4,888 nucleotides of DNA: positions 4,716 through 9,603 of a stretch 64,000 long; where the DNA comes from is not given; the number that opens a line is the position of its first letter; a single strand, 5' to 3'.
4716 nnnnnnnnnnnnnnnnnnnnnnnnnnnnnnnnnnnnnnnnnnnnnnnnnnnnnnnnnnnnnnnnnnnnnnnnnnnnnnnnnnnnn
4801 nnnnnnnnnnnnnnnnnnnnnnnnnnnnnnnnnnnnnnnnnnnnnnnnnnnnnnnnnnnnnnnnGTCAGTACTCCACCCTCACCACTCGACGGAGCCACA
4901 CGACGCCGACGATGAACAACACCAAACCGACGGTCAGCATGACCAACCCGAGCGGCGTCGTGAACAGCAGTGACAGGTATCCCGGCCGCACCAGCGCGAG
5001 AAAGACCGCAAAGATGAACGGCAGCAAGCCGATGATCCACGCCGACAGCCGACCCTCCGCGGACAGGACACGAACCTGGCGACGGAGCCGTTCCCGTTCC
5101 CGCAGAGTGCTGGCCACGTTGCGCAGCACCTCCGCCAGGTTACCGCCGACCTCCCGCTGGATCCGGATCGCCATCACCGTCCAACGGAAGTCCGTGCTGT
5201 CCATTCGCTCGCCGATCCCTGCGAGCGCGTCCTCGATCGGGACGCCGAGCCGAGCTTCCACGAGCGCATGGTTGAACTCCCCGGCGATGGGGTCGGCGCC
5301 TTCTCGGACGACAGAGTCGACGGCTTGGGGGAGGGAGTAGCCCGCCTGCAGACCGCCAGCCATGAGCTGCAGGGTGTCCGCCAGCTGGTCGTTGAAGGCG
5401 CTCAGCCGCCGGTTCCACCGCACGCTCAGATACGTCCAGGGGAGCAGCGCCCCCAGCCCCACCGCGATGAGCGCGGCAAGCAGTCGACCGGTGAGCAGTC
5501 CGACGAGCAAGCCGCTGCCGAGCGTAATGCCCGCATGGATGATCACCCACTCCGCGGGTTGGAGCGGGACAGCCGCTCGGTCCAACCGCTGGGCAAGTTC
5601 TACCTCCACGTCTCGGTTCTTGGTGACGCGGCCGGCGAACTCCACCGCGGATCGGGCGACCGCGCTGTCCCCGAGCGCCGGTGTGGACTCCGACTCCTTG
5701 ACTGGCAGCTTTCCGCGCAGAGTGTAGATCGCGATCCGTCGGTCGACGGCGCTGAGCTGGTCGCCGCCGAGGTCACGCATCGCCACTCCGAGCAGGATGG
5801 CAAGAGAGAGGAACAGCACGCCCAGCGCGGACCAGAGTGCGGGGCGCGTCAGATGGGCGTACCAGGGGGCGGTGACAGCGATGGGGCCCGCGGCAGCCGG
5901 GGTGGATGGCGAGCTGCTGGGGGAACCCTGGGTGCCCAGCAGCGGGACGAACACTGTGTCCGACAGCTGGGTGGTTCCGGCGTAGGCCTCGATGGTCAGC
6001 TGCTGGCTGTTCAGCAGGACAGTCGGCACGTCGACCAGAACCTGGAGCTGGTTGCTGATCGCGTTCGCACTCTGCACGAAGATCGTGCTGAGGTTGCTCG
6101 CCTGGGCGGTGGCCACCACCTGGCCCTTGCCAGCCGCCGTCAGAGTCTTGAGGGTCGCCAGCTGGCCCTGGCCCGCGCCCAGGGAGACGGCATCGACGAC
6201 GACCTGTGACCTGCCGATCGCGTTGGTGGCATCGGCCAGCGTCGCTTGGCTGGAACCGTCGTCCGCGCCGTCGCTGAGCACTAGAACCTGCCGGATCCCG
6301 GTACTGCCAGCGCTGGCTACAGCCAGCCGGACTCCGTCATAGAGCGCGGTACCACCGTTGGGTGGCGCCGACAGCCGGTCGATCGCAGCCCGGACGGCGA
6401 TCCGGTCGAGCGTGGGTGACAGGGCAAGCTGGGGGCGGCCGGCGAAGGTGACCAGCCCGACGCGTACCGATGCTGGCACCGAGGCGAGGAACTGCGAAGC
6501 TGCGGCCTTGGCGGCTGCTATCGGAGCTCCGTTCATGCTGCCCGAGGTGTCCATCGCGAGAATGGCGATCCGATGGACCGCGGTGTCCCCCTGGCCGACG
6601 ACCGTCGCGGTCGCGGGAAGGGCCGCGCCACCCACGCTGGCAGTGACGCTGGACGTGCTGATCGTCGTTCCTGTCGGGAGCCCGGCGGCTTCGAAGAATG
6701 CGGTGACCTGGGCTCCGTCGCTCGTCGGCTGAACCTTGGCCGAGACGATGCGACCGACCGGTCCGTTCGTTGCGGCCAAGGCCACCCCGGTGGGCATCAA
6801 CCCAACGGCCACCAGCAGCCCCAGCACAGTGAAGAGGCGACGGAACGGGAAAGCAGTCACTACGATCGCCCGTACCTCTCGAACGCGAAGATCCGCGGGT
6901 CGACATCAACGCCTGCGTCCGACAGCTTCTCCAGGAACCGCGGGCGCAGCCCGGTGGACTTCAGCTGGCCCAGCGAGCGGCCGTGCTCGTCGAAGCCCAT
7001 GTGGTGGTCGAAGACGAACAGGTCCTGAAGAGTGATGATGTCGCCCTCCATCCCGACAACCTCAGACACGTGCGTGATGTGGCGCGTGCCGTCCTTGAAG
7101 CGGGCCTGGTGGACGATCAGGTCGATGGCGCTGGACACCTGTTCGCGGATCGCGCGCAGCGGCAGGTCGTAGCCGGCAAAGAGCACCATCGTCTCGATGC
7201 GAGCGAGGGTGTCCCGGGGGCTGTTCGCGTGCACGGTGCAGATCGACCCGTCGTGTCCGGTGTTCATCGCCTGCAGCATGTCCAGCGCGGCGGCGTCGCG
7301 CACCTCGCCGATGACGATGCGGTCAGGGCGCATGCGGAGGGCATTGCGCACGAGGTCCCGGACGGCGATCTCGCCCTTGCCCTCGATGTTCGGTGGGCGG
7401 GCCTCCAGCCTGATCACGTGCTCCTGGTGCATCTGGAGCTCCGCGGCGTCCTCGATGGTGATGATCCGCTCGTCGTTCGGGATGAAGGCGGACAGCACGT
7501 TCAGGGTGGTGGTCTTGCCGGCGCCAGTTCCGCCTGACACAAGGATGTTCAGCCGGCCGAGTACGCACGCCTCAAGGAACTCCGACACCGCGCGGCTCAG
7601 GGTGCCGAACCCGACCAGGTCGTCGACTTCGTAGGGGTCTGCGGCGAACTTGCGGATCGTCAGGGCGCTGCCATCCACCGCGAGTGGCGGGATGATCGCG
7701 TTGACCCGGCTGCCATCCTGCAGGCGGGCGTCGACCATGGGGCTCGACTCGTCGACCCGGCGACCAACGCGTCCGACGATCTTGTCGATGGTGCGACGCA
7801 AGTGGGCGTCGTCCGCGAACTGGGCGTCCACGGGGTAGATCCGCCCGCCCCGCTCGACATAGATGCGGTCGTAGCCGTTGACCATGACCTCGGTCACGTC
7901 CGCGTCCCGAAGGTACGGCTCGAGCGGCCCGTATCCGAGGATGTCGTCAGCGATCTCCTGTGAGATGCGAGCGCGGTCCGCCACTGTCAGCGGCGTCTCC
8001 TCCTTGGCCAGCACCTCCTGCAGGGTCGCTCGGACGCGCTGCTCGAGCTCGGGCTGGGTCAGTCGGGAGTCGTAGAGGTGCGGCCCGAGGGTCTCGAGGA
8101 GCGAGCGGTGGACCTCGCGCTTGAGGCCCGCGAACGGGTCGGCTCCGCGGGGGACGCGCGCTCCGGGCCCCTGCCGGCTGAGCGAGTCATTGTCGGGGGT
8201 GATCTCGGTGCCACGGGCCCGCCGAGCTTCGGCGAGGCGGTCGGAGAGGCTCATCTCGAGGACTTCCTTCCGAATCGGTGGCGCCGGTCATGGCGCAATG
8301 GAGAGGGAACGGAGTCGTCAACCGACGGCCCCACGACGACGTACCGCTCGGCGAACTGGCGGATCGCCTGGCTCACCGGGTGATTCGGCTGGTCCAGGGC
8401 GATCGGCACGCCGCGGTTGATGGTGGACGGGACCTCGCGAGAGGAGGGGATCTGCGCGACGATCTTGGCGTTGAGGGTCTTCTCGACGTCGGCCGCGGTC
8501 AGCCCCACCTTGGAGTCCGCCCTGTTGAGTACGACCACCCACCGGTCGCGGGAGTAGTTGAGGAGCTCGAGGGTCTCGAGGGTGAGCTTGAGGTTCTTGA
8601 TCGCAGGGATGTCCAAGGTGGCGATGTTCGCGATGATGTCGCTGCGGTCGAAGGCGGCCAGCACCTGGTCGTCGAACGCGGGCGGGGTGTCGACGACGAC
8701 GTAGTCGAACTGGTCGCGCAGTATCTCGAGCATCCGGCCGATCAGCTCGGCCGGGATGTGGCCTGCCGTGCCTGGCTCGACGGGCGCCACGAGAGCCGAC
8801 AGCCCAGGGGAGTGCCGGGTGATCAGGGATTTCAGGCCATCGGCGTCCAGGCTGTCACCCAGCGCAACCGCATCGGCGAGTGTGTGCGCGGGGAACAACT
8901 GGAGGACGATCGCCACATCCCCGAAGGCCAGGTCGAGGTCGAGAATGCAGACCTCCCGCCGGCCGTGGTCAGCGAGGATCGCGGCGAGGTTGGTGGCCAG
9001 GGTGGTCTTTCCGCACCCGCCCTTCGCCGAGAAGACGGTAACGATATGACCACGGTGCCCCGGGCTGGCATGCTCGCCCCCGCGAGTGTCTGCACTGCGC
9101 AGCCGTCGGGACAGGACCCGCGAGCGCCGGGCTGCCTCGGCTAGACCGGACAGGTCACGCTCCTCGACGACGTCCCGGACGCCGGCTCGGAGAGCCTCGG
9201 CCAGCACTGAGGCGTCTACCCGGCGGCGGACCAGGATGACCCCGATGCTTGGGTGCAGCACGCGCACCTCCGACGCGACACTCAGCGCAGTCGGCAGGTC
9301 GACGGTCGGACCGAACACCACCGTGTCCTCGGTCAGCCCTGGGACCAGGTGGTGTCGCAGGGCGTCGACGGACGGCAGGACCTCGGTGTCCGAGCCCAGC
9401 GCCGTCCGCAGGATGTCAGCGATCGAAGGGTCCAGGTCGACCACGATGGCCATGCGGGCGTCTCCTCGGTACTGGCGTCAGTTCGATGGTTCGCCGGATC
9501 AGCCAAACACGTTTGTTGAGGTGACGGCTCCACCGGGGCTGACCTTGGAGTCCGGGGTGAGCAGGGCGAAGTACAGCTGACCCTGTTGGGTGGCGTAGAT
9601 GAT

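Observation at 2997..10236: Tad (tight adherence) pilus operon with no detectable flp pilin gene and an extra receiver-GAF gene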

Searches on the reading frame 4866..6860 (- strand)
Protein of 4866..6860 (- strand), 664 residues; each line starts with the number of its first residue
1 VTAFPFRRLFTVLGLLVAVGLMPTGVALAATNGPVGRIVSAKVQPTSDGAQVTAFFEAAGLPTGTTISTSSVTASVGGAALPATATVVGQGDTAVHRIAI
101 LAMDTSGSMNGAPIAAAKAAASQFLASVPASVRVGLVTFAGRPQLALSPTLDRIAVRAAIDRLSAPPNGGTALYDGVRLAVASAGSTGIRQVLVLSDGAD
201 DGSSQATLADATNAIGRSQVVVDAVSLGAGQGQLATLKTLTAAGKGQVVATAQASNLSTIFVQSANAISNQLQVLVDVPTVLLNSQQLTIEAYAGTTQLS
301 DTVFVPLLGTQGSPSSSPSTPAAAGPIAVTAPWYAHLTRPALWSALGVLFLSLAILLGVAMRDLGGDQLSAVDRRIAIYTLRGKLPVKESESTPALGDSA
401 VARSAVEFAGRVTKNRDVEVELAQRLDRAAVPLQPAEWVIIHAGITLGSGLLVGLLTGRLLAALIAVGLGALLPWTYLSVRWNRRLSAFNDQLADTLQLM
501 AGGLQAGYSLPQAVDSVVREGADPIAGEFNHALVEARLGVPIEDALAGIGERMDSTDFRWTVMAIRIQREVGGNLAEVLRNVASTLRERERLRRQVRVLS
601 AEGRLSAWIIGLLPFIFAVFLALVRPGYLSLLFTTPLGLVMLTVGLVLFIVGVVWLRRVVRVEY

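Call 3: search_protein_families(library=pfam, proteins=[window:4866-6860:-], max_evalue=0.01)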
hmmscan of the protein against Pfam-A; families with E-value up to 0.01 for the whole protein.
window:4866-6860:- (664 aa): 4 families
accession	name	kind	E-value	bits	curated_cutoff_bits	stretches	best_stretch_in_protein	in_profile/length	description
PF00482.28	T2SSF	-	1.3e-20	74.1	25.2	1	497-621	2-123/125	Type II secretion system (T2SS), protein F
PF13519.12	VWA_2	-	5e-15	56.5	27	1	100-198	2-106/107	von Willebrand factor type A domain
PF00092.34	VWA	-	1.2e-09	39.1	23.8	1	101-260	4-171/174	von Willebrand factor type A domain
PF05762.20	VWA_CoxE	-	0.008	16.1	26.4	1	100-256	60-218/222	VWA domain containing CoxE-like protein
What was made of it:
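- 4866..6860 (-): VWA-tadB fusion. In order: a signal-peptide-like N-terminus, a VWA domain with MIDAS motif DTSGS, a Ser/Pro linker, a TM helix, then the TadB platform domain. Pfam VWA_2 E 5e-15 (residues 100-198) and T2SSF E 1.3e-20 (residues 497-621) (call 3).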

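Call 12: search_protein_families(library=ncbifam, proteins=[window:4866-6860:-], max_evalue=0.01)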
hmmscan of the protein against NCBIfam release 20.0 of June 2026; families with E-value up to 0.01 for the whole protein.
window:4866-6860:- (664 aa): 3 families
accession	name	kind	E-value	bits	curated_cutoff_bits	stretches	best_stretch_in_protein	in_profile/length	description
NF010238.0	PRK13685.1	subfamily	2.2e-08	33.5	432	1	99-181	99-184/335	hypothetical protein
TIGR03436.1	acidobact_VWFA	subfamily_domain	3.7e-08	33.2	81.25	1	81-234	65-227/324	VWA domain-containing protein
TIGR03788.1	marine_srt_targ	equivalog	7.3e-07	28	551.65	1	93-230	268-408/629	marine proteobacterial sortase target protein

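Call 21: find_related_loci(query=window:4866-6860:-, collection=genome_contigs, flank=10000)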
Query window:4866-6860:- (664 aa) in genome_contigs; peptide patterns used: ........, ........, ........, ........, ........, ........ (x = any residue, [..] = any of these).
432 stretches matched a pattern; 52 encode a relative of the query (tblastn E <= 1e-3); 52 distinct loci.
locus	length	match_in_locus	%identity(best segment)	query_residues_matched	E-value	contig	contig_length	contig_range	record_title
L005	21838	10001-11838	38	34-649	1e-77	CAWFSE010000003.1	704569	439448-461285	MAG: uncultured Actinomycetota bacterium isolate MFD00905.bin.2.158 genome assembly, contig: contig_14924, whole genome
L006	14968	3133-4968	38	100-664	2e-45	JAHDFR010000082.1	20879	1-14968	MAG: Acidimicrobiales bacterium isolate MAG-27 RZ_7222, whole genome shotgun sequence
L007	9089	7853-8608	37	411-663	3e-45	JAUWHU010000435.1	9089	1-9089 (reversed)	MAG: Thermoflexia bacterium isolate CSMAG_2276 CSMAG_2276_k141_1441283_length_9089_cov_11.0000, whole genome shotgun seq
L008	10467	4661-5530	34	374-663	2e-44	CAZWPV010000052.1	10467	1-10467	MAG TPA_asm: uncultured Anaerolineales bacterium isolate binchicken_co228_317 genome assembly, contig: NODE_9634_length_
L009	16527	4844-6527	38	387-663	1e-43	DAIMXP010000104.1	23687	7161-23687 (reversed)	MAG TPA_asm: Chloroflexota bacterium isolate CTOTU41425 NODE_1282_length_23687_cov_20.815843, whole genome shotgun seque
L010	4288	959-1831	37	371-663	1e-42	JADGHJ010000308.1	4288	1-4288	MAG: Chloroflexota bacterium isolate HOG27 NODE_13151_length_4288_cov_17.478873, whole genome shotgun sequence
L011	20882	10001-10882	35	371-663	3e-40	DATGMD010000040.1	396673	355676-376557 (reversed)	MAG TPA_asm: Chloroflexota bacterium isolate SMAG_U9903 k141_535476, whole genome shotgun sequence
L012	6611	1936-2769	35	398-663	5e-40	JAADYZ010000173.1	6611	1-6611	MAG: Chloroflexi bacterium isolate TC_71 k99_731293, whole genome shotgun sequence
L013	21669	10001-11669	40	401-663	5e-39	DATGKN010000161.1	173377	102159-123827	MAG TPA_asm: Chloroflexota bacterium isolate SMAG_U9860 k141_533116, whole genome shotgun sequence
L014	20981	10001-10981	33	339-663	6e-37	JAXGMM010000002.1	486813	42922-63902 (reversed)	MAG: Anaerolineae bacterium isolate AnMBR.bin232 bin232_2, whole genome shotgun sequence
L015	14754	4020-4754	30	8-248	2e-16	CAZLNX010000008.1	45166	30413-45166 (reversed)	MAG TPA_asm: uncultured Anaerolineales bacterium isolate SRP077602_co5_33 genome assembly, contig: NODE_3912_length_4516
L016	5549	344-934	37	80-261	3e-14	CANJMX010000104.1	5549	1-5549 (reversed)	MAG: Actinobacteria bacterium isolate RH-23may17-424 genome assembly, contig: RH-23may17-C126739, whole genome shotgun s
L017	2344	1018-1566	30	100-271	4e-12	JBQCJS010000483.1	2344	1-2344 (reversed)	MAG: Thermomicrobiales bacterium isolate bin998 k127_4352162, whole genome shotgun sequence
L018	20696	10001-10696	30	87-306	2e-11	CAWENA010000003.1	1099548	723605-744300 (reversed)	MAG: uncultured Chloroflexia bacterium isolate MFD04716.bin.1.45 genome assembly, contig: contig_6856, whole genome shot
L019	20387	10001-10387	35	101-232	4e-11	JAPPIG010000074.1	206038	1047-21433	MAG: Candidatus Poribacteria bacterium isolate RHO2_bin_17 NODE_81_length_206038_cov_86.628401, whole genome shotgun seq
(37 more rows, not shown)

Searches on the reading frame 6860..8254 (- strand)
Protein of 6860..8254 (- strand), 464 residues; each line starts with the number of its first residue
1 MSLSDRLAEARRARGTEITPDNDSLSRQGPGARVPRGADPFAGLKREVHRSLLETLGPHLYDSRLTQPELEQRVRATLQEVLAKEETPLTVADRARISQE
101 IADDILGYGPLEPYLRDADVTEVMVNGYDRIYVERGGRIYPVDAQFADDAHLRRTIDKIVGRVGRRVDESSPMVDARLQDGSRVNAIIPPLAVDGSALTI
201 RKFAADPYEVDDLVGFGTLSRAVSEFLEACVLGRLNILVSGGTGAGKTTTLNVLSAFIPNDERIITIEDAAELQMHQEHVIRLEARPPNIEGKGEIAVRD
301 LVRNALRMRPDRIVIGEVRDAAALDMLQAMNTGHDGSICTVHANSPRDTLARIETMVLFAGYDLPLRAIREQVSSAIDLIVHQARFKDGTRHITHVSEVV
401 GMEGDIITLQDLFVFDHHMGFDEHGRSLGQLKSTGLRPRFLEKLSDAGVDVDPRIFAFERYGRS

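Call 3: search_protein_families(library=pfam, proteins=[window:6860-8254:-], max_evalue=0.01)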
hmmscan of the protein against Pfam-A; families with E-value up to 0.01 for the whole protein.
window:6860-8254:- (464 aa): 4 families
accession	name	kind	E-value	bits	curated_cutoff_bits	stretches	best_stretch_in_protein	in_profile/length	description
PF00437.27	T2SSE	-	5.6e-62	210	24.9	1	108-383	5-275/370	Type II/IV secretion system protein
PF07724.20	AAA_2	-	0.0022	18.5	27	1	236-297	5-65/166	AAA domain (Cdc48 subfamily)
PF13191.12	AAA_16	-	0.003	18.5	32.6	0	221-266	10-56/167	AAA ATPase domain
PF00005.33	ABC_tran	-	0.0051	17.8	25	0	238-275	15-51/137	ABC transporter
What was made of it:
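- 6860..8254 (-): tadA/cpaF secretion ATPase. Pfam T2SSE E 5.6e-62 (call 3).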

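Call 12: search_protein_families(library=ncbifam, proteins=[window:6860-8254:-], max_evalue=0.01)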
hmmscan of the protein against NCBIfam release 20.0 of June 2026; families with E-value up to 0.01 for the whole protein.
window:6860-8254:- (464 aa): 21 families
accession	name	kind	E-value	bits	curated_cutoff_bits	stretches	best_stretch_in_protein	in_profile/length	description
TIGR03819.1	heli_sec_ATPase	hypoth_equivalog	4.7e-101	338.4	373.15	1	75-397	18-339/340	TadA family conjugal transfer-associated ATPase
TIGR02788.1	VirB11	equivalog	1.4e-67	227.9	249.95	2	221-396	131-306/308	P-type DNA transfer ATPase VirB11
TIGR02782.1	TrbB_P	equivalog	9.3e-63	212.3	304.55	1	113-403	16-297/303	P-type conjugative transfer ATPase TrbB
NF058587.1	archaellum_moto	equivalog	7.2e-60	203.2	550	1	71-415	110-451/527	archaellum flagellar ATPase motor FlaI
NF010475.0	PRK13900.1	equivalog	1.3e-53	182.2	389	2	221-396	147-322/333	type IV secretion system ATPase VirB11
NF010469.0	PRK13894.1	subfamily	1e-48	166.4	508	1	110-403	26-311/320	conjugal transfer ATPase TrbB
NF010407.0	PRK13833.1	subfamily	2.5e-44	152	499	1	115-400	26-301/323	conjugal transfer protein TrbB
NF010425.0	PRK13851.1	equivalog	1e-38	133.1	461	2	223-385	151-314/344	type IV secretion system protein VirB11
NF053672.1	bindosome_BasE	exception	8.7e-33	113.8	1000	1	149-379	184-409/512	bindosome assembly system ATPase subunit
NF041000.1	ATPase_ComGA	equivalog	1.4e-18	66.8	300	1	237-357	131-246/267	competence type IV pilus ATPase ComGA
TIGR01420.1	pilT_fam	subfamily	1e-17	64.4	319.1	1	237-387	125-269/343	PilT/PilU family type 4a pilus ATPase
TIGR02525.1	plasmid_TraJ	equivalog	8.1e-16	57.9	368.3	1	238-391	153-305/372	plasmid transfer ATPase TraJ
NF007755.0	PRK10436.1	equivalog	1.3e-15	57.1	617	1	217-362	202-340/465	type II secretion system protein GspE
TIGR02533.1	type_II_gspE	equivalog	5.1e-14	51.8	630.25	1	236-356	245-359/486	type II secretion system ATPase GspE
TIGR02538.1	type_IV_pilB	equivalog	8.2e-13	47.8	675.65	1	220-357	302-433/564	type IV-A pilus assembly ATPase PilB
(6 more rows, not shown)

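Call 65: list_cluster_members(proteins=[P0034, L001:12437-12619:+, L001:12732-12911:+, P0001, window:6863-8254:-])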
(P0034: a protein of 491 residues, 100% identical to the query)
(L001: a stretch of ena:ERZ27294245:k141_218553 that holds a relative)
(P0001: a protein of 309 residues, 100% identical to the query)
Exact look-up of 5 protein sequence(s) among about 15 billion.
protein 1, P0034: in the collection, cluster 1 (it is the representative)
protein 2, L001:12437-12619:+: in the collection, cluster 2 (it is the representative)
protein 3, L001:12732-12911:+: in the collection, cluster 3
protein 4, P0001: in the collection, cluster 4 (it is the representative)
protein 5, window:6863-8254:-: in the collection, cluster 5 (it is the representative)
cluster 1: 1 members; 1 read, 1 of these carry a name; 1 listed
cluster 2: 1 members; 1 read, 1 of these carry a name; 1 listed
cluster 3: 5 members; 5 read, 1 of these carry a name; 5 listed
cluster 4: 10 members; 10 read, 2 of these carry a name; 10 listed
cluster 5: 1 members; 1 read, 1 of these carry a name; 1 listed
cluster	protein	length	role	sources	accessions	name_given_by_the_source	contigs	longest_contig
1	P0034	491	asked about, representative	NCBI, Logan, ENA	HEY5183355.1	MAG TPA: hypothetical protein VIM19_00280 [Actinomycetes bacterium]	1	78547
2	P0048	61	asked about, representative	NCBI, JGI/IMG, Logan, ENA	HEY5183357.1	MAG TPA: Flp family type IVb pilin [Actinomycetes bacterium]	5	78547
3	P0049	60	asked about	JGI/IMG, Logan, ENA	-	-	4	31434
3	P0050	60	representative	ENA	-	-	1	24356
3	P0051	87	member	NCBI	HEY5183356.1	MAG TPA: Flp family type IVb pilin [Actinomycetes bacterium]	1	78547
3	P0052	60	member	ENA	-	-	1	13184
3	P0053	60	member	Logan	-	-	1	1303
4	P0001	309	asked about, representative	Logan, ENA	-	-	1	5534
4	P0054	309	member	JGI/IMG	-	hypothetical protein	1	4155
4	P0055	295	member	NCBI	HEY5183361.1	MAG TPA: GAF domain-containing protein [Actinomycetes bacterium]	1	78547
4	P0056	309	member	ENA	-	-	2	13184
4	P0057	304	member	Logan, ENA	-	-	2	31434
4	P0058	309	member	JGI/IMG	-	-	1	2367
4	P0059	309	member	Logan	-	-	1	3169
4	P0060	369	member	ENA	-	-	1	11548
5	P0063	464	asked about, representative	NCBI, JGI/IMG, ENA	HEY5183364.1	MAG TPA: CpaF family protein [Actinomycetes bacterium]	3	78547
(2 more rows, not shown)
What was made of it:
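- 6860..8254 (-): The exact sequence is NCBI HEY5183364.1, 'CpaF family protein' (call 65).
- On Tad / Flp (type IVc) pilus system: NCBI's name is 'CpaF family protein' (calls 3, 12, 65). NCBI names them 'Flp family type IVb pilin' (call 65).
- Consecutive accessions HEY5183355-364 match the gene order, and HEY5183356 and HEY5183357 are named 'Flp family type IVb pilin' (call 65).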

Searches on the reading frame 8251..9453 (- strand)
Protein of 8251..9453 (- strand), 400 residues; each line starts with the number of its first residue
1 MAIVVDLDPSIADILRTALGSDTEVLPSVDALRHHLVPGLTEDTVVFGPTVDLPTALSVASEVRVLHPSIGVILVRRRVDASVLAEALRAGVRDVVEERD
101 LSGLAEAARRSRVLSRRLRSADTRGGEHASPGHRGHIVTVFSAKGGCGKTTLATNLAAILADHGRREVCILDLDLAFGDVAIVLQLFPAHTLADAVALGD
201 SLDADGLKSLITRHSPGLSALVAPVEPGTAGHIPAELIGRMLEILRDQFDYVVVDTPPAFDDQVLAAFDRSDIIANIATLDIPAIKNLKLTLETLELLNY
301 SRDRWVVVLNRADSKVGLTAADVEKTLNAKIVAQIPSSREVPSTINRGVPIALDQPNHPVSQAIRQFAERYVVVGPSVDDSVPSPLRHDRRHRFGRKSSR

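Call 3: search_protein_families(library=pfam, proteins=[window:8251-9453:-], max_evalue=0.01)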
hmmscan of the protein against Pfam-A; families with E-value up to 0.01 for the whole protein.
window:8251-9453:- (400 aa): 9 families
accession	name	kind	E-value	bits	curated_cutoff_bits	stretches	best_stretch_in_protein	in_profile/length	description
PF10609.15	ParA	-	4.5e-15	56.2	27.1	1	136-270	4-133/246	NUBPL iron-transfer P-loop NTPase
PF01656.29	CbiA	-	2.2e-12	47.5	25.4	1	138-351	1-125/125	CobQ/CobB/MinD/ParA nucleotide binding domain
PF13614.12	AAA_31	-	3.1e-12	47.2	27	2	136-174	2-39/177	AAA domain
PF13481.12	AAA_25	-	0.00028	21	27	1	129-165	25-61/195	AAA domain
PF02374.21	ArsA_ATPase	-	0.00045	20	24.3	0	139-174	4-38/305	Anion-transporting ATPase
PF09140.17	MipZ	-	0.0027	17.5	20.7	0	136-175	1-39/262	ATPase MipZ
PF00142.24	Fer4_NifH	-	0.0046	16.9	25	0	142-203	6-66/271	4Fe-4S iron sulfur cluster binding proteins, NifH/frxC family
PF16575.11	CLP1_P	-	0.0047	17.2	26.6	0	147-180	5-37/188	mRNA cleavage and polyadenylation factor CLP1 P-loop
PF06564.18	CBP_BcsQ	-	0.0075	16.3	21.3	0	137-173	3-38/234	Cellulose biosynthesis protein BcsQ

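Call 12: search_protein_families(library=ncbifam, proteins=[window:8251-9453:-], max_evalue=0.01)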
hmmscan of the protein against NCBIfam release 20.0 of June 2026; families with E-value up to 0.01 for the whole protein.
window:8251-9453:- (400 aa): 25 families
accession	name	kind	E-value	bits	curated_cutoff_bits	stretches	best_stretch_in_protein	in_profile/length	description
TIGR01969.1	minD_arch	subfamily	1.1e-23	83.7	201.75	1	137-371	2-230/251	cell division ATPase MinD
TIGR01968.1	minD_bact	equivalog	8.5e-21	74.5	212.9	1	136-370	2-235/261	septum site-determining protein MinD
TIGR03815.1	CpaE_hom_Actino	equivalog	3.2e-16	59.4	154.45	1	129-355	105-325/340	septum site-determining protein Ssd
NF041546.1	ParA_partition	equivalog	9.8e-15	54.6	180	2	137-174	1-37/203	ParA family partition ATPase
NF041136.1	MrpORP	equivalog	3.6e-12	46.2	450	1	136-268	6-134/365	iron-sulfur cluster carrier protein MrpORP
NF008669.0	PRK11670.1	equivalog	4.5e-09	35.7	348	1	136-176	108-147/369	iron-sulfur cluster carrier protein ApbC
TIGR01007.1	eps_fam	subfamily_domain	1.3e-08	34.6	108.05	1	137-264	19-146/204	polysaccharide biosynthesis tyrosine autokinase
TIGR03371.1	cellulose_yhjQ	equivalog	6.3e-08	32.4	157.85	1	136-368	2-238/246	cellulose biosynthesis protein BcsQ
NF041283.1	PrgP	equivalog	1e-07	31.5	400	1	135-281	2-156/297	ParA superfamily DNA segregation protein PrgP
NF047398.1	AAA_KGGVGR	domain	1.6e-07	31.9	90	1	136-175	3-41/190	KGGVGR-motif variant AAA ATPase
NF007350.0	PRK09841.1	equivalog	2.3e-07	29.3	1248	1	136-296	532-689/726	tyrosine-protein kinase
NF008079.0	PRK10818.1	equivalog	4.7e-07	29.4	508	1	136-268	3-133/270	septum site-determining protein MinD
TIGR03018.1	pepcterm_TyrKin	hypoth_equivalog_domain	1.6e-06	27.6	230.65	1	128-200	28-100/207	XrtA-associated tyrosine autokinase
TIGR03453.1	partition_RepA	equivalog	4.3e-06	25.8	348.45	1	128-174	97-142/387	plasmid partitioning protein RepA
NF053622.1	ATPseBagAMYCTU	equivalog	4.5e-06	26.3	400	1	132-168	6-39/325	ATPase BagA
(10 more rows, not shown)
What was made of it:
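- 8251..9453 (-): tadZ/cpaE (ParA/MinD-type ATPase with an N-terminal extension of about 130 aa). NCBIfam CpaE_hom_Actino E 3e-16, below its cutoff (calls 3, 12).
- On Tad / Flp (type IVc) pilus system: Matches to ParA, CbiA and AAA_31 at 8251-9453 (calls 3, 12).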
